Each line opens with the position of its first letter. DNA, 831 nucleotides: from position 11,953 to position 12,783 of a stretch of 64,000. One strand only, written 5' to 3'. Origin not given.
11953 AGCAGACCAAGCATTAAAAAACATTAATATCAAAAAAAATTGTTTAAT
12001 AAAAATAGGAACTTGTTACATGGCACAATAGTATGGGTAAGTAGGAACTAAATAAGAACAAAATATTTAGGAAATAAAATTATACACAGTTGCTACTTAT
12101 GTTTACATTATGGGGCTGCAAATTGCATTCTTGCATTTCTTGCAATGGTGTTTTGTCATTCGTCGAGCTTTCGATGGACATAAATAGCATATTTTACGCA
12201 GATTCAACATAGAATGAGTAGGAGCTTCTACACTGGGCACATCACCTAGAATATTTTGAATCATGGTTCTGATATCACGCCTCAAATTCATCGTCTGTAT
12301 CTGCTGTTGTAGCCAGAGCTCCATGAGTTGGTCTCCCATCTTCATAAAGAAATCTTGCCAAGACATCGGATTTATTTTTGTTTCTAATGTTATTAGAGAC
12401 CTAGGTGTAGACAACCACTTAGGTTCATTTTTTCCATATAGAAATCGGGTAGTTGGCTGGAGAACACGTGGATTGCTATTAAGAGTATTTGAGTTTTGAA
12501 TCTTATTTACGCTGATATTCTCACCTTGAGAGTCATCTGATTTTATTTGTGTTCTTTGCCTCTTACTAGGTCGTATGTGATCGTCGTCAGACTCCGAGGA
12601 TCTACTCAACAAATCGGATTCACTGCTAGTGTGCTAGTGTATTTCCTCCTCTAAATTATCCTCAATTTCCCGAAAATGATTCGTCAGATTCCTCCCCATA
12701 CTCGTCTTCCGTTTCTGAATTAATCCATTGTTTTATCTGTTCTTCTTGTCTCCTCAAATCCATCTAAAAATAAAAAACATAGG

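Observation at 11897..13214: Non-autonomous piggyBac element with intact ends, TTAA TSDs and an in-frame N-to-C-terminal fusion ORF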

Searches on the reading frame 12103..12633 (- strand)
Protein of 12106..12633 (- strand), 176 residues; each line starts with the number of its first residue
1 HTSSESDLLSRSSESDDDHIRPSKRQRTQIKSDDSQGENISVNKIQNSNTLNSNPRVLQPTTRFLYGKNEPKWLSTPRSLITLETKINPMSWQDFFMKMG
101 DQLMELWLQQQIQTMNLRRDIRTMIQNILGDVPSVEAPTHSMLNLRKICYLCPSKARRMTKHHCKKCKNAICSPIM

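Call 6: search_protein_families(library=pfam, proteins=[window:12103-12612:-], max_evalue=1)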
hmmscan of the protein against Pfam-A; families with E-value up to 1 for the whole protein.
window:12103-12612:- (169 aa): 1 family
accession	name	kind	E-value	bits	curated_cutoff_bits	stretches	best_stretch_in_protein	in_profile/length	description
PF01363.27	FYVE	-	0.045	14.3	27.8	1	140-166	9-36/67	FYVE zinc finger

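Call 10: search_solved_structures(query=window:12106-12633:-, max_evalue=10, show_alignments=3)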
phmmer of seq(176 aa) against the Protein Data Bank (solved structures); distinct sequences matched with E-value up to 10: 5.
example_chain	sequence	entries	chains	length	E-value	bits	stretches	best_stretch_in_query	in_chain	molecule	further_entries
6x67_C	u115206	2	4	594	9.5e-07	32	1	95-173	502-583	Transposase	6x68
5lme_A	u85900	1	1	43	0.012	18.8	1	144-173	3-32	piggyBac transposase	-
1wff_A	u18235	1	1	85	0.13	15.4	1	131-173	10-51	RIKEN cDNA 2810002D23 protein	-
5mnd_A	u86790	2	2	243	1.7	11.7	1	93-159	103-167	Granulin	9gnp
5g0z_A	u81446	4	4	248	1.8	11.6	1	93-159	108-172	GRANULIN | GRANULOVIRUS POLYHEDRIN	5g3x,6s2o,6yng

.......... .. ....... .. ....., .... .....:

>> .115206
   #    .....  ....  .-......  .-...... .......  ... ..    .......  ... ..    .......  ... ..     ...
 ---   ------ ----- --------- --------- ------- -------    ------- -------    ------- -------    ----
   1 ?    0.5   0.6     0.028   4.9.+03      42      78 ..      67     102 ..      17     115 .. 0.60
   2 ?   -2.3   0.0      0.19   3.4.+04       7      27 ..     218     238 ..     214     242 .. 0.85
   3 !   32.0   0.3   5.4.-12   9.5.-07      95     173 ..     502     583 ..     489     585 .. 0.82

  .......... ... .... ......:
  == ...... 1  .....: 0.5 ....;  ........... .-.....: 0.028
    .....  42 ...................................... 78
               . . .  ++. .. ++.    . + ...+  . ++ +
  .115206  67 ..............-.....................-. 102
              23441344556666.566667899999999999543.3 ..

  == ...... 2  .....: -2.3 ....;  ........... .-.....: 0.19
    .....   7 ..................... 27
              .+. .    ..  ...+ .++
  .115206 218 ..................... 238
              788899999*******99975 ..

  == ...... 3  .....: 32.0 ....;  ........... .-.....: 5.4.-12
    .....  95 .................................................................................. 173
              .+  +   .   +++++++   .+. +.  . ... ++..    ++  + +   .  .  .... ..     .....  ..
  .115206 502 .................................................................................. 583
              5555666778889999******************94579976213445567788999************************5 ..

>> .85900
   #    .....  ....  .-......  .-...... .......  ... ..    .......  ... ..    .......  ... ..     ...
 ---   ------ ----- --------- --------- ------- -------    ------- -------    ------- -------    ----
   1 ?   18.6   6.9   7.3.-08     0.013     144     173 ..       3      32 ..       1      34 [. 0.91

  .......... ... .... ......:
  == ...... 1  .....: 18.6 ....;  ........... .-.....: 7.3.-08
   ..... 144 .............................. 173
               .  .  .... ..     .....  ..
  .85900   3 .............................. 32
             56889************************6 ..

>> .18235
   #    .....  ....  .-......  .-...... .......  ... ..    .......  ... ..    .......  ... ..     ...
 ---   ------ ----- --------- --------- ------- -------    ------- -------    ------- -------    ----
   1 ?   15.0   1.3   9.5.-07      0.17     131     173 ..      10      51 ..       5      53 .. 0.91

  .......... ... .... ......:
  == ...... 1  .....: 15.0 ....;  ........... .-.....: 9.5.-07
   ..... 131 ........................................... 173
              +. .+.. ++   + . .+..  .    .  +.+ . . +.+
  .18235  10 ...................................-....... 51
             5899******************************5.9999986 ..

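Call 11: find_homologous_proteins(query=window:12106-12633:-, max_evalue=0.01)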
Query seq(176 aa) (176 aa): 6 proteins with E <= 0.01 among 16 candidates.
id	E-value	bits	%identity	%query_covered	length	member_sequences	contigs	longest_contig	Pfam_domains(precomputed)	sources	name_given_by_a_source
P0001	1.8e-42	163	49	88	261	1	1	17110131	-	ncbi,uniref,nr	ncbi:uncharacterized protein LOC126369782 [Pectinophora gossypiella]|uniref:uncharacterized protein 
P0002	7.4e-32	128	45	91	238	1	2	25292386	-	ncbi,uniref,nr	ncbi:hypothetical protein PYW08_014324 [Mythimna loreyi]|uniref:Uncharacterized protein n=2 Tax=Myth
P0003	1.1e-31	128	48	72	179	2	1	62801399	-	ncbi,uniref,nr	ncbi:unnamed protein product [Chilo suppressalis]|uniref:Uncharacterized protein n=1 Tax=Chilo suppr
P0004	2.0e-31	127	63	52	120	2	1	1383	-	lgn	-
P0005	6.3e-30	122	61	52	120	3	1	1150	-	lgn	-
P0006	2.3e-26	111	58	52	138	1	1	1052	-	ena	-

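Call 23: search_protein_representatives(protein=window:12106-12633:-)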
Query: 176 residues. Proteins with E-value up to 0.001 (for the whole library): 86; up to 1e-10: 7; up to 1e-30: 2. The best 86 are listed.
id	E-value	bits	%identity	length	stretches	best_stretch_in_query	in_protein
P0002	2.3e-32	128.4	50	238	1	2-174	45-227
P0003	3.4e-32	127.9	59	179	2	93-169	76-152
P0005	2.0e-30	122.1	62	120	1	84-174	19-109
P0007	3.5e-14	69.3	59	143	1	12-86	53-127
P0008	9.7e-14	67.9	58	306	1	2-84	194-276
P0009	2.5e-12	63.2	41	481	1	88-173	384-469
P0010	4.2e-11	59.3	41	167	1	93-170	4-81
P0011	1.4e-10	57.6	39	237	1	88-172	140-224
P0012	6.0e-10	55.5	40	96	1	96-173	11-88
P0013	1.4e-09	54.4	22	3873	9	85-132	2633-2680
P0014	3.2e-09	53.2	32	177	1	93-173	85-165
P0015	3.8e-09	52.9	50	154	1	2-88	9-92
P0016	4.5e-09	52.7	32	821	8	30-73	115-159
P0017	5.5e-09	52.4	36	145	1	90-173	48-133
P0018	6.9e-09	52.1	40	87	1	99-173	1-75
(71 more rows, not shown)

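Call 27: find_encoding_contigs(protein=P0001, flank=4000, max_places=3)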
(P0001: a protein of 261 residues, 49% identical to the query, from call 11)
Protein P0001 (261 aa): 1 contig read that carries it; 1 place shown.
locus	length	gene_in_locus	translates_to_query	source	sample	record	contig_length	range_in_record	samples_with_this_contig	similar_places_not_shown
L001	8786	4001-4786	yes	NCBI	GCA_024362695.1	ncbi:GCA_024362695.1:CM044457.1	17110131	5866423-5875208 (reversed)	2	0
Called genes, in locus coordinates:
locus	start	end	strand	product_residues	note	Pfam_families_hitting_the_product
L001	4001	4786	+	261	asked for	-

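Call 28: find_encoding_contigs(protein=P0004, flank=4000, max_places=3)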
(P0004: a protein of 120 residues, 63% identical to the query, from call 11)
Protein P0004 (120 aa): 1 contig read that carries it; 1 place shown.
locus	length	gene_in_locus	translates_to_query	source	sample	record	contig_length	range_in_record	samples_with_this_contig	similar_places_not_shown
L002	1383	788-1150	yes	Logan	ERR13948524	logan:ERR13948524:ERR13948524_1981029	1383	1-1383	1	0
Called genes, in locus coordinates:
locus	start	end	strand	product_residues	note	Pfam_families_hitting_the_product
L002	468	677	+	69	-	-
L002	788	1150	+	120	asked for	-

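Call 35: find_encoding_contigs(protein=P0015, flank=5000, max_places=3)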
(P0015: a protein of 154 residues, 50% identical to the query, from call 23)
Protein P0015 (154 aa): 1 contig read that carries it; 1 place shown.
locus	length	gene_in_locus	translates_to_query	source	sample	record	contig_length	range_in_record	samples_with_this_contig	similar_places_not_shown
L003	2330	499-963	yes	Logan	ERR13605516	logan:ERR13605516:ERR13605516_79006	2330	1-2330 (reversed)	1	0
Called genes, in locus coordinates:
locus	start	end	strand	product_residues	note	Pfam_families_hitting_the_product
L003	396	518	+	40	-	-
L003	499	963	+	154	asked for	-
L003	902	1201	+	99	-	PF13843:DDE_Tnp_1_7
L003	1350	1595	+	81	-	PF13843:DDE_Tnp_1_7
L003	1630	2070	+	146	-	PF13843:DDE_Tnp_1_7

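Call 36: find_encoding_contigs(protein=P0007, flank=5000, max_places=3)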
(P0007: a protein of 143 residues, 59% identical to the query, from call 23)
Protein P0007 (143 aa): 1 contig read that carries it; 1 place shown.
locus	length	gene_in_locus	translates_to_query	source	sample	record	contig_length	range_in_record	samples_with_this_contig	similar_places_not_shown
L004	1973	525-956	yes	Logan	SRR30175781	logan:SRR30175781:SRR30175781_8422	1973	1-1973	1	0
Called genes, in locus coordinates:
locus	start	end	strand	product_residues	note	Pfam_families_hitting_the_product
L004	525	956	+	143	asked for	-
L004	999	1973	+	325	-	?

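Call 37: find_encoding_contigs(protein=P0006, flank=5000, max_places=3)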
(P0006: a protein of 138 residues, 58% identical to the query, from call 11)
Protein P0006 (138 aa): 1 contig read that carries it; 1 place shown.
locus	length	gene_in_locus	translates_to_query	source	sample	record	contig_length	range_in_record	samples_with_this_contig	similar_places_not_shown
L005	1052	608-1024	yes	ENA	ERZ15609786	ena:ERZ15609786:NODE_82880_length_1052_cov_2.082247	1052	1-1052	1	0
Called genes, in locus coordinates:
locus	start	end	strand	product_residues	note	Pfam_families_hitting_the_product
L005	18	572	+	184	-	PF13843:DDE_Tnp_1_7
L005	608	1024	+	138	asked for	-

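Call 49: list_cluster_members(proteins=[window:12106-12612:-, window:12106-12609:-, window:12106-12414:-, window:12106-12366:-, window:12106-12345:-, window:12106-12339:-, window:12106-12324:-, window:12665-12763:-])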
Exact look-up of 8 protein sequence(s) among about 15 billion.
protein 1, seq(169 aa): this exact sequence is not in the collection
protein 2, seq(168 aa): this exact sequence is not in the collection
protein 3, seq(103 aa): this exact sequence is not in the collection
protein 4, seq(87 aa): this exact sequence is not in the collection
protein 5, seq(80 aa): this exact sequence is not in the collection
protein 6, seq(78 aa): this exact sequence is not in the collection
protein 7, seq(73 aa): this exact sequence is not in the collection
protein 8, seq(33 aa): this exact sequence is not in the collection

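Call 51: find_homologous_proteins(query=A4, max_evalue=0.00001)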
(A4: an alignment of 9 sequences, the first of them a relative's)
Query A4 (9 sequences) (261 aa, profile of the alignment): 21 proteins with E <= 0.00001 among 6995 candidates.
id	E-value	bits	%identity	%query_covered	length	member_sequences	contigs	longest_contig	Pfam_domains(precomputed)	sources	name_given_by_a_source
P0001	4.3e-119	415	100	100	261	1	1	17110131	-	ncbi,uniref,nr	ncbi:uncharacterized protein LOC126369782 [Pectinophora gossypiella]|uniref:uncharacterized protein 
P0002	1.8e-111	390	47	100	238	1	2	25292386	-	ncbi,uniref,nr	ncbi:hypothetical protein PYW08_014324 [Mythimna loreyi]|uniref:Uncharacterized protein n=2 Tax=Myth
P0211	4.3e-99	349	62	42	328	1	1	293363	PF13843.13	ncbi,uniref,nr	ncbi:unnamed protein product [Parnassius apollo]|uniref:(apollo) hypothetical protein n=1 Tax=Parnas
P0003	9.5e-77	276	63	52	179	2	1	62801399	-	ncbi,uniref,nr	ncbi:unnamed protein product [Chilo suppressalis]|uniref:Uncharacterized protein n=1 Tax=Chilo suppr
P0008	3.5e-64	235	48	53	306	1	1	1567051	PF02167.21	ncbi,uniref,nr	ncbi:hypothetical protein HF086_000952 [Spodoptera exigua]|uniref:Cytochrome c1 n=1 Tax=Spodoptera e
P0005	7.3e-63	231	80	46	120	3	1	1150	-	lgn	-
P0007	4.6e-62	228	50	52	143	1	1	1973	-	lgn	-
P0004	4.8e-62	228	79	46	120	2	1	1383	-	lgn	-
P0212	9.6e-60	220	42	47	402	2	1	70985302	PF13843.13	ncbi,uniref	ncbi:unnamed protein product [Parnassius mnemosyne]|uniref:PiggyBac transposable element-derived pro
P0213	1.9e-58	216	79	47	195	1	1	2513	PF13843.13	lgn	-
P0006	1.3e-57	213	75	47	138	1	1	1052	-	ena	-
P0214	8.3e-52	194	75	47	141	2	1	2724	-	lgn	-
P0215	3.2e-49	186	42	51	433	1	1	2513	PF13843.13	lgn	-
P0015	2.1e-43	167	40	38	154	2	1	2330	-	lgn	-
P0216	9.8e-36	142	78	31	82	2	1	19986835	-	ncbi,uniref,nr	ncbi:unnamed protein product [Euphydryas editha]|uniref:PiggyBac transposable element-derived protei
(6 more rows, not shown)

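Call 55: find_encoding_contigs(protein=P0215, flank=5000, max_places=3)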
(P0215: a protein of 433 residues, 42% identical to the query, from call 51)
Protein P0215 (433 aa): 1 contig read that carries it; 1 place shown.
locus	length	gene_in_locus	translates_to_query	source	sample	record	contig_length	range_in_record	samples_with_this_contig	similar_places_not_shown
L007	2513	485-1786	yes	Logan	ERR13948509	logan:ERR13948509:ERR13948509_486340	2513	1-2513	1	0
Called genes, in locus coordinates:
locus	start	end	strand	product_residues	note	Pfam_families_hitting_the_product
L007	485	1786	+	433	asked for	PF13843:DDE_Tnp_1_7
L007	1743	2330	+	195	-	PF13843:DDE_Tnp_1_7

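Call 56: find_encoding_contigs(protein=P0214, flank=5000, max_places=3)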
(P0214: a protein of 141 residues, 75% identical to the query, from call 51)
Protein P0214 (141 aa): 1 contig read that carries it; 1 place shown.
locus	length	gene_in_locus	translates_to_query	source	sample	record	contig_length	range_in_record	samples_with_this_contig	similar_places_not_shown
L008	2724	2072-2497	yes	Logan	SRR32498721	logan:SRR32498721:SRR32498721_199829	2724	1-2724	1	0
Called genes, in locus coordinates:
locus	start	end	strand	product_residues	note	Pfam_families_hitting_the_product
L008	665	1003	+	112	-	-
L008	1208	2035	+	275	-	PF13843:DDE_Tnp_1_7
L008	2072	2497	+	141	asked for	-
